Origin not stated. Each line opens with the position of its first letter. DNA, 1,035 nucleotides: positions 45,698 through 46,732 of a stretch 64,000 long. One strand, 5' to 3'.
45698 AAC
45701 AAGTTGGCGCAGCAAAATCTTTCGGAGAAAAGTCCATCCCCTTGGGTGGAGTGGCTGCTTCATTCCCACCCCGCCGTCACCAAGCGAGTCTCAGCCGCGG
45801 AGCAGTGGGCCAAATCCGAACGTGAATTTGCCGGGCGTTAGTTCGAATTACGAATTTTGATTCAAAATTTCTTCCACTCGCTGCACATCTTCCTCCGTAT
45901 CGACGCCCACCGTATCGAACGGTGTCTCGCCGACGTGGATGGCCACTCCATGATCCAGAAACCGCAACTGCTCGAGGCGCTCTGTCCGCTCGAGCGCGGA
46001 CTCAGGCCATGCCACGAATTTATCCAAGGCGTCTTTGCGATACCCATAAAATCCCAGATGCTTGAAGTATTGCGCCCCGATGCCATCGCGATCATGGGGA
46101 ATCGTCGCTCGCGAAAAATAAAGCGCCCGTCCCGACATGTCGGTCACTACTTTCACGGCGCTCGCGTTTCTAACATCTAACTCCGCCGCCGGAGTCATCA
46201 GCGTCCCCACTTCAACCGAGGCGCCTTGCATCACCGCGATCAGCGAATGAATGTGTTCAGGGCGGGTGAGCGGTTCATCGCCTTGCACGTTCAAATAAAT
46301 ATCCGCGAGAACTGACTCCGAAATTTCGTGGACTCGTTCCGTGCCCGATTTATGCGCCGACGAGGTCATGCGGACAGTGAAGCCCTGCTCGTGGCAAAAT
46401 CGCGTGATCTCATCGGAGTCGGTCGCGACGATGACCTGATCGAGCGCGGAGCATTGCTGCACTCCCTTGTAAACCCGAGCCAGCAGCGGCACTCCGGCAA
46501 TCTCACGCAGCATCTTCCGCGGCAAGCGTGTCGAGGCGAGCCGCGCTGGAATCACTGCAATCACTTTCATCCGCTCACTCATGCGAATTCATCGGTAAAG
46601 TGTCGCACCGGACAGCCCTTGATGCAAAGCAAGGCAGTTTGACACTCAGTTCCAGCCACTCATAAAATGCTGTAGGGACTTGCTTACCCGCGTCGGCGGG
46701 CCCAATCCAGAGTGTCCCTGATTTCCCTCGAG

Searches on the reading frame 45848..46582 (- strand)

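Call 23: search_protein_families(library=pfam, proteins=[window:45848-46582:-], max_evalue=0.001)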
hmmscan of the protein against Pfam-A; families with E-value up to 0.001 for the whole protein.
window:45848-46582:- (244 aa): 2 families
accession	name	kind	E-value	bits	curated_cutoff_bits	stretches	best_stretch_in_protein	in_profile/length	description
PF02348.25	CTP_transf_3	-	9.9e-54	182.9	22.6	1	8-213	1-215/217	Cytidylyltransferase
PF12804.13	NTP_transf_3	-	2.9e-08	34.5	27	1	22-123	15-116/160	MobA-like NTP transferase domain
